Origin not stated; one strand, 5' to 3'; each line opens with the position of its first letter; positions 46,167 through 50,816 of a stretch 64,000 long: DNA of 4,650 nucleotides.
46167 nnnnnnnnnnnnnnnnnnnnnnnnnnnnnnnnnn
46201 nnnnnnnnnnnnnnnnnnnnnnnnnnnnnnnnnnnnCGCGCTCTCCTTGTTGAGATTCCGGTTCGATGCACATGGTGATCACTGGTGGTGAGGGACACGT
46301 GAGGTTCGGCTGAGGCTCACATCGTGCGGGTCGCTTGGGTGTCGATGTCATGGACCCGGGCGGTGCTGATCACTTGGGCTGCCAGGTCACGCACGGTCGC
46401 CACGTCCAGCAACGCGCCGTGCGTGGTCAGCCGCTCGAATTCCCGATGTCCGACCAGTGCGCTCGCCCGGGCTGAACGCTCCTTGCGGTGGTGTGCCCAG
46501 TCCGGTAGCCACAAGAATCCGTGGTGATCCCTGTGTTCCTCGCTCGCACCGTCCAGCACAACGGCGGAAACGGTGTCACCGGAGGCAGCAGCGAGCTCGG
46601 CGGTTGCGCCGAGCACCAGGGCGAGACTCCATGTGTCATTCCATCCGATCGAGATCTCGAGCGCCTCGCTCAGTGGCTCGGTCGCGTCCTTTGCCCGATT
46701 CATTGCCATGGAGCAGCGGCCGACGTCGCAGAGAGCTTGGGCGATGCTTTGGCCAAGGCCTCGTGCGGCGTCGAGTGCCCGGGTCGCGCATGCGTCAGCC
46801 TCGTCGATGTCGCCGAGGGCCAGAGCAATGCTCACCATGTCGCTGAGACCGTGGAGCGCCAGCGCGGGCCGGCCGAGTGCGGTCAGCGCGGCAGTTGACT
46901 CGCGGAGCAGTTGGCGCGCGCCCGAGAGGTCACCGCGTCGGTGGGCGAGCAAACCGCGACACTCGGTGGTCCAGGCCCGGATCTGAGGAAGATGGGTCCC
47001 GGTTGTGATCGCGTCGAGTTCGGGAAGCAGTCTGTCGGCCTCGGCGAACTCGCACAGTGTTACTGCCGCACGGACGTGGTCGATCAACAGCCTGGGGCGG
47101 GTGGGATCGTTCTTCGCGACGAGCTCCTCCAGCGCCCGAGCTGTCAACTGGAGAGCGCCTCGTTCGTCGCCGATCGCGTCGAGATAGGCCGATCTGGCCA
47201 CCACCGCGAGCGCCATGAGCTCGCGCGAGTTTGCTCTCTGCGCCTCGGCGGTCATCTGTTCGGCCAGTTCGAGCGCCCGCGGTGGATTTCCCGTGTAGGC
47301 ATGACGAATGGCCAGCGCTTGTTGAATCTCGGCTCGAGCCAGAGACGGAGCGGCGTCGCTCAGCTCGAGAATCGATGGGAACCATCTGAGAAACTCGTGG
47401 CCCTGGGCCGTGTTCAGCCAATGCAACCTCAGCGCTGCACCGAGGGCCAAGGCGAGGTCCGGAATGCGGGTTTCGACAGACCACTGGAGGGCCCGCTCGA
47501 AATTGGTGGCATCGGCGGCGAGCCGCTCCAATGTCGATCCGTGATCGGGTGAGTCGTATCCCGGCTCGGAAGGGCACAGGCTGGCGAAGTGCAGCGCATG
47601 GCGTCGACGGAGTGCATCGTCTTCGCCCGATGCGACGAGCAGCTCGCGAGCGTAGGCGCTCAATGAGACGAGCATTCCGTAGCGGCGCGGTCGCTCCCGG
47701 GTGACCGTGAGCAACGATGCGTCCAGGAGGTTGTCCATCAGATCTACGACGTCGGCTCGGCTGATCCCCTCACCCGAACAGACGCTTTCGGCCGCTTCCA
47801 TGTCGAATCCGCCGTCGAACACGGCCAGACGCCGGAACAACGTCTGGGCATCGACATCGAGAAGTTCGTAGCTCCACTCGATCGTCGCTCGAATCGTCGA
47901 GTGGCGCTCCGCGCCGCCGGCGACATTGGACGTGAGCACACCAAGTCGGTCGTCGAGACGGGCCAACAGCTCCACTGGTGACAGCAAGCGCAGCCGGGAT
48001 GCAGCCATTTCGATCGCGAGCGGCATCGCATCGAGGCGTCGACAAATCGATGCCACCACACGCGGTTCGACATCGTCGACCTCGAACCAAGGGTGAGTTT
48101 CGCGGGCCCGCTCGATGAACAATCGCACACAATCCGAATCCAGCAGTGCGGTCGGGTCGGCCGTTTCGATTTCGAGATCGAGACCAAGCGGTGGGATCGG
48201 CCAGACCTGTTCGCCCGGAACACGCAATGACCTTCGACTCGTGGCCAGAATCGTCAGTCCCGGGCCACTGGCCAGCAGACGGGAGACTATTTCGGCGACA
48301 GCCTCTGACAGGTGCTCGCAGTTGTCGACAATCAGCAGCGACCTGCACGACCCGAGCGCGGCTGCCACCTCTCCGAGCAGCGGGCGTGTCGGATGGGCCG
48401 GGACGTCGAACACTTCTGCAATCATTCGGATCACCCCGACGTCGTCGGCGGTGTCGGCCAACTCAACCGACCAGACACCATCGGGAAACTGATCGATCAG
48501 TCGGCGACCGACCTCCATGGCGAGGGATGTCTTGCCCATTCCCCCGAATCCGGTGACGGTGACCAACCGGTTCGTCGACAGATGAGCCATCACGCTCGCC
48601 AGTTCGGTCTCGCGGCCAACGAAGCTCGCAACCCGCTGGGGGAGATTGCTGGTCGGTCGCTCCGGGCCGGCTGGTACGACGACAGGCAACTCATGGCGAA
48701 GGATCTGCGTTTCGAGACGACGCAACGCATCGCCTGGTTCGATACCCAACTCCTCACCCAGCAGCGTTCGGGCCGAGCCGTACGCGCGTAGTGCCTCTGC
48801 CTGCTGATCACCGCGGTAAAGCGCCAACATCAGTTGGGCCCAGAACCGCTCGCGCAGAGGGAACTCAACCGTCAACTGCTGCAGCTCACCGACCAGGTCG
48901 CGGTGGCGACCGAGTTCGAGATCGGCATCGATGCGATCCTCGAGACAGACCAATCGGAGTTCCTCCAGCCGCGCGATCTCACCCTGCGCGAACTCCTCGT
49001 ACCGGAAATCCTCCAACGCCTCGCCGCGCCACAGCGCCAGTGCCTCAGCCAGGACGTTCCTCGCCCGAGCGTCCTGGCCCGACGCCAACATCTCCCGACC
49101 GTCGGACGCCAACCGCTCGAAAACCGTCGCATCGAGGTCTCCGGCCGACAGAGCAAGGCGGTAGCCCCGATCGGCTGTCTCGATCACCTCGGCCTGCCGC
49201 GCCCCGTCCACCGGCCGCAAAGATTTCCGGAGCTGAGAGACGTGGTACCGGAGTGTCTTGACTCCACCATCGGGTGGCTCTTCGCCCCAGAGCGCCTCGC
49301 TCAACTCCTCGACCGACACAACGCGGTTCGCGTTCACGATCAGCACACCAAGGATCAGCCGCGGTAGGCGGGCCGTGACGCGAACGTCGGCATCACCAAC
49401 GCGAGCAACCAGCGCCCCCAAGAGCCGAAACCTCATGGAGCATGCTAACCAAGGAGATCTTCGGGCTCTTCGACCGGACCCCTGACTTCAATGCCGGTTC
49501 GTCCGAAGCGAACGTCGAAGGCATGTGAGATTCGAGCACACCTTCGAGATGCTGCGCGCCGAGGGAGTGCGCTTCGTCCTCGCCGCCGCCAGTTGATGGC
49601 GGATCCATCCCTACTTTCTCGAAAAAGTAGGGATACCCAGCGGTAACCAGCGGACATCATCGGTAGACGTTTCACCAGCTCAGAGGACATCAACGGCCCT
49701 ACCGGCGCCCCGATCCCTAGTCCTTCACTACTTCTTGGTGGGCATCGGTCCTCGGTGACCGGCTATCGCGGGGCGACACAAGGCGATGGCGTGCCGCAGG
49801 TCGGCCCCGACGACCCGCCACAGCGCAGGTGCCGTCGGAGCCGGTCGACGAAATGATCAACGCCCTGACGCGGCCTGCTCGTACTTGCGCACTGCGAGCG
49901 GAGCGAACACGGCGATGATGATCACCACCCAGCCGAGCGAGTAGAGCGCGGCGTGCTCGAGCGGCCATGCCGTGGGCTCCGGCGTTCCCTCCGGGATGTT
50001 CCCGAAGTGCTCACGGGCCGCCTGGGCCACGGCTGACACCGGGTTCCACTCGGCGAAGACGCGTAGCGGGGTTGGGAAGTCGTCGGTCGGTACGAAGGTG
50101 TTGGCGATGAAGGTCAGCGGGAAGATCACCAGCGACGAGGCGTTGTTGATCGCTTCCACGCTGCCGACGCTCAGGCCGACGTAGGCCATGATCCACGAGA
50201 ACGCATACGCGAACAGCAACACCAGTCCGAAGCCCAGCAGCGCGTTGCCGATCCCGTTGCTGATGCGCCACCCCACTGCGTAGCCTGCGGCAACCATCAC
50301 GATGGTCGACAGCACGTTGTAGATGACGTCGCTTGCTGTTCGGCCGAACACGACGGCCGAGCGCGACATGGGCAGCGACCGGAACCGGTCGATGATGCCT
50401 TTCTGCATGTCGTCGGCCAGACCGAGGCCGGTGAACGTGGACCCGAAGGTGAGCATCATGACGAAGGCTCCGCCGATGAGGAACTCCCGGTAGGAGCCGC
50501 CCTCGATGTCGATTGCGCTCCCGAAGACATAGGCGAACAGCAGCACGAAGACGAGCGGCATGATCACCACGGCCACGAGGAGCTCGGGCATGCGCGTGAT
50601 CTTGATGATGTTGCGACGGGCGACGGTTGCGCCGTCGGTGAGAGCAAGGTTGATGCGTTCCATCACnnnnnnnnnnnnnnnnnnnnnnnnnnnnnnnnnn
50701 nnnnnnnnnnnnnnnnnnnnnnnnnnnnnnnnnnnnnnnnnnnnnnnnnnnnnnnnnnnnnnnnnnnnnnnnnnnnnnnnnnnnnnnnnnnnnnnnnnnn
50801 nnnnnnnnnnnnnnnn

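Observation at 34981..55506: About 20.5-kb integrase island inserted in the 3' end of an acyl-CoA dehydrogenase gene, bounded by an 80-bp coding direct repeat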

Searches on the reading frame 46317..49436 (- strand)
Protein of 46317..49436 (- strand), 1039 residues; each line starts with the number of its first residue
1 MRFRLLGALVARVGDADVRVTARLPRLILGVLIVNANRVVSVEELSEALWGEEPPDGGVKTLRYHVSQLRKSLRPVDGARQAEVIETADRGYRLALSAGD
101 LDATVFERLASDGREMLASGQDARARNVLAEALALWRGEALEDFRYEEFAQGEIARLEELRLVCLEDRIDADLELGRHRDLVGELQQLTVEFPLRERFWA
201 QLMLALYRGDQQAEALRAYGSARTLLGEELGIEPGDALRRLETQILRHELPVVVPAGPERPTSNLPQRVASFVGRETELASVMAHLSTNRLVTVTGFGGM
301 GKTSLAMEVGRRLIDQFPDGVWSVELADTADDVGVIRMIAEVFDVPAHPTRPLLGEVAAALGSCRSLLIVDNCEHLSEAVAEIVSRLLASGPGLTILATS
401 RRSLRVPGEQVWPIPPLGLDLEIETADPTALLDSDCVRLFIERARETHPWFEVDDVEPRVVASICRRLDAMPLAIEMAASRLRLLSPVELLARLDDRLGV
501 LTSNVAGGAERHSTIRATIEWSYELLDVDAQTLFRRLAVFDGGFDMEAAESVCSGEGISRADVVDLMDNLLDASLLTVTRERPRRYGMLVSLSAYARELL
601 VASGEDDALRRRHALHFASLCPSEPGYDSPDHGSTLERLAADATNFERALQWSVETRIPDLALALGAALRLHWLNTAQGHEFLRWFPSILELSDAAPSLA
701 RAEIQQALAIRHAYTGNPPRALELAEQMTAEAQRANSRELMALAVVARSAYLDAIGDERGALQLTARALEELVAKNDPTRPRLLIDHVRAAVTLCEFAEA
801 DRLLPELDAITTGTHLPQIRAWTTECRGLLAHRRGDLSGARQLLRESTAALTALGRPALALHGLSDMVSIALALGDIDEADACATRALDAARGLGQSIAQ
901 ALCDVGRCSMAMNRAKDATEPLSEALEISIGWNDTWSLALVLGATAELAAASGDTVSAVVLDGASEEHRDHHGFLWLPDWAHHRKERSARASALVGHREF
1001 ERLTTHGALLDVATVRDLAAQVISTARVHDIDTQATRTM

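Call 11: search_protein_families(library=pfam, proteins=[window:46317-49436:-], max_evalue=0.01)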
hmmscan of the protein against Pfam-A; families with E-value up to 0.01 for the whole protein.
window:46317-49436:- (1039 aa): 9 families
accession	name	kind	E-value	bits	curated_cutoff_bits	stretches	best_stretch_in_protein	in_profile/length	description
PF03704.23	BTAD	-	1.3e-46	159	22.1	1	101-246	1-146/146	Bacterial transcriptional activator domain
PF00486.34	Trans_reg_C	-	9.3e-11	42.1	26.2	1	28-94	13-77/77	Transcriptional regulatory protein, C terminal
PF13401.12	AAA_22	-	2e-09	38.3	27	1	287-389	3-109/130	AAA domain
PF20703.3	nSTAND1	-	5.6e-06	26.7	27.1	1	269-306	13-50/379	Novel STAND NTPase 1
PF13191.12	AAA_16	-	8.1e-06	26.9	32.6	1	272-389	2-157/167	AAA ATPase domain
PF00931.28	NB-ARC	-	0.00012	21.8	23.5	1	276-402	2-137/248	NB-ARC domain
PF17874.7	TPR_MalT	-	0.00019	21.3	45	1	819-955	38-177/336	MalT-like TPR region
PF13424.12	TPR_12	-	0.00022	21.8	30.1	1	865-928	7-74/77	Tetratricopeptide repeat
PF25201.1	nSTAND6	-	0.0016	19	27.7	0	274-313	3-42/148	Novel STAND NTPase 6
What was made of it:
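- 46317..49436 (-): E1 backbone regulator with SARP/BTAD, NB-ARC/AAA and TPR domains (1039 aa). Pfam result in call 11.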

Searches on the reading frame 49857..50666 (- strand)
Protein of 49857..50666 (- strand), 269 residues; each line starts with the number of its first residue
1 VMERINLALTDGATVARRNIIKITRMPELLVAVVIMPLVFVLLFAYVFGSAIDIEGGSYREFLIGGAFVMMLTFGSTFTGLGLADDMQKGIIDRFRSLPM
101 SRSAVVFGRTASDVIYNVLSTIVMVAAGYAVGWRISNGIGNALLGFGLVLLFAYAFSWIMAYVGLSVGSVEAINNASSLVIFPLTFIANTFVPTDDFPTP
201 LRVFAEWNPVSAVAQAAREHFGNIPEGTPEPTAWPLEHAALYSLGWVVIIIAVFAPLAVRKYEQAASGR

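Call 11: search_protein_families(library=pfam, proteins=[window:49857-50666:-], max_evalue=0.01)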
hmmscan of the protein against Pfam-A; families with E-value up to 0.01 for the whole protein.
window:49857-50666:- (269 aa): 2 families
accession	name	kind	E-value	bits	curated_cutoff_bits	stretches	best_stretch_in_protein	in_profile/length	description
PF01061.29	ABC2_membrane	-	5.8e-29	101.6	26.9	1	14-219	5-208/211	ABC-2 type transporter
PF12698.13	ABC2_membrane_3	-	7.3e-16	58.6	31.6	1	57-259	158-346/347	ABC-2 family transporter protein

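Call 69: find_homologous_proteins(query=window:49857-50666:-, max_evalue=1e-40)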
Query window:49857-50666:- (269 aa): 7985 proteins with E <= 1e-40 among 8000 candidates; the best 120 are listed.
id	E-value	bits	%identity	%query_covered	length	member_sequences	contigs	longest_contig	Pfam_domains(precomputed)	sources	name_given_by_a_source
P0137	2.1e-168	576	100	100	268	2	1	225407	PF01061.30,PF12698.14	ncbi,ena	-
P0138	2.0e-163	560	98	99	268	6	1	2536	PF01061.30,PF12698.14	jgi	jgi:ABC transporter DrrB family efflux protein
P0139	2.8e-162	556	97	100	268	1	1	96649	PF01061.30,PF12698.14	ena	-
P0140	1.1e-153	528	91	99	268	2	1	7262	PF01061.30,PF12698.14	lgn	-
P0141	2.0e-152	524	90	100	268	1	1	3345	PF01061.30,PF12698.14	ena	-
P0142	3.6e-152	523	91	99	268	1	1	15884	PF01061.30,PF12698.14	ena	-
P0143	1.0e-151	521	91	99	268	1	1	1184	PF01061.30,PF12698.14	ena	-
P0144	7.5e-151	518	89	99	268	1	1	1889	PF01061.30,PF12698.14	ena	-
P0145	1.1e-150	518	89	99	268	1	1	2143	PF01061.30,PF12698.14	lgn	-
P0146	6.0e-149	512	88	100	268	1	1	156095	PF01061.30,PF12698.14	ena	-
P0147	2.8e-147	507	88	99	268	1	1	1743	PF01061.30,PF12698.14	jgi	jgi:ABC-2 type transport system permease protein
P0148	4.8e-147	506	88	99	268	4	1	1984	PF01061.30,PF12698.14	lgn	-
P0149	1.5e-146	504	87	99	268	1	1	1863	PF01061.30,PF12698.14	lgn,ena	-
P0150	1.1e-145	502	87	99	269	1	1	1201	PF01061.30,PF12698.14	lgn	-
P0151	7.2e-145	499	86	99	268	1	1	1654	PF01061.30,PF12698.14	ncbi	ncbi:MAG: ABC transporter permease [Acidimicrobiales bacterium]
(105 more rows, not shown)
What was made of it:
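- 49831..55281 (.): Native chromosomal cluster enclosed by the repeats: ABC-2 permease 49857-50666(-), ABC ATPase about 50663-51695(-) with a +1 insertion near 51125, and a SARP-adenylate cyclase-NB-ARC-TPR regulator 51822-55271(+). The permease is conserved at 70-100% across many contigs (call 69).
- The permease is a widely conserved chromosomal gene (call 69).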

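Call 70: find_encoding_contigs(protein=P0139, flank=10000, max_places=2)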
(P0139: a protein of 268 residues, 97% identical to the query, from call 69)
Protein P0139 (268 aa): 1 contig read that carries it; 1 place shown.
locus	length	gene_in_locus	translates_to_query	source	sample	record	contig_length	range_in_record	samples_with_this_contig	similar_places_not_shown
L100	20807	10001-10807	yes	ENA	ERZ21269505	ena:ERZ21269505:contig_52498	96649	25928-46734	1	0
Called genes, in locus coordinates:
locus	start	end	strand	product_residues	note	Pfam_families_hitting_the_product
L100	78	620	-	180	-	PF13669:Glyoxalase_4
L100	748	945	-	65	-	PF00313:CSD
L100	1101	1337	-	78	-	-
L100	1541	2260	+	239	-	PF00581:Rhodanese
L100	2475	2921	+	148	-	-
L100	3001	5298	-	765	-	PF05228:CHASE4, PF00512:HisKA (faint), PF02518:HATPase_c, PF00072:Response_reg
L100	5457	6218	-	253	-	-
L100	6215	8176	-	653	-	PF00211:Guanylate_cyc, PF25872:HTH_77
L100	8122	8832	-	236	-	PF00486:Trans_reg_C, PF03704:BTAD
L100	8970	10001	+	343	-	PF00005:ABC_tran, PF13304:AAA_21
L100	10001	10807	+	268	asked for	PF01061:ABC2_membrane, PF12698:ABC2_membrane_3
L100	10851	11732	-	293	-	PF02668:TauD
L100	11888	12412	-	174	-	-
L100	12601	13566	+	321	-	PF02082:Rrf2 (weak), PF08220:HTH_DeoR, PF08279:HTH_11, PF19187:HTH_PafC (weak), PF13280:WYL, PF25583:WCX (faint)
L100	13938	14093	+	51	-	-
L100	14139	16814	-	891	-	-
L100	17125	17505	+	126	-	PF04237:YjbR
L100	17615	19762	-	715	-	-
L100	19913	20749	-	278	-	PF11716:MDMPI_N (faint)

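Call 71: find_encoding_contigs(protein=P0146, flank=10000, max_places=2)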
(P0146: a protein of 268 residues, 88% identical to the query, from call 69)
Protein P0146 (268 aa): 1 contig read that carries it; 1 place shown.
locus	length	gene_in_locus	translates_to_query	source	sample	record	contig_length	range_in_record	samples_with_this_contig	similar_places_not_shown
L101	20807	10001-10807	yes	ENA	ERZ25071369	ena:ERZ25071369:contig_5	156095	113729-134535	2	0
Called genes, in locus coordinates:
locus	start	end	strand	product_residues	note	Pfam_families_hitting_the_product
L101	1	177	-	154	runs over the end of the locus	PF12680:SnoaL_2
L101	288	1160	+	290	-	PF13559:DUF4129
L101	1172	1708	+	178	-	-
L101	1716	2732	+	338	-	PF07726:AAA_3, PF07728:AAA_5, PF17863:AAA_lid_2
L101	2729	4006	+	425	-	PF01882:DUF58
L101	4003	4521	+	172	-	-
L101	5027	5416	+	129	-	PF13474:SnoaL_3 (weak)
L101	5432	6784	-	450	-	PF25872:HTH_77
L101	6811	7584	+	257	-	-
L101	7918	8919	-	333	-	PF00486:Trans_reg_C, PF03704:BTAD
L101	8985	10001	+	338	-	PF00005:ABC_tran, PF13304:AAA_21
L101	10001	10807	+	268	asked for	PF01061:ABC2_membrane, PF12698:ABC2_membrane_3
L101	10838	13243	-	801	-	PF00270:DEAD, PF00271:Helicase_C, PF04408:WHD_HA2 (weak), PF08482:HrpB_C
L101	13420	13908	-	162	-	-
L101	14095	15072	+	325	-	PF02082:Rrf2 (weak), PF19187:HTH_PafC (weak), PF08220:HTH_DeoR, PF08279:HTH_11, PF12840:HTH_20 (faint), PF13280:WYL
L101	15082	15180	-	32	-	-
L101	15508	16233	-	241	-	-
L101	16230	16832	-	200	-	PF04542:Sigma70_r2, PF07638:Sigma70_ECF (faint), PF08281:Sigma70_r4_2, PF04545:Sigma70_r4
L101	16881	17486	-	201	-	-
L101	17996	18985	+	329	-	-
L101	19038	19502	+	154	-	-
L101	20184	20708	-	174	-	-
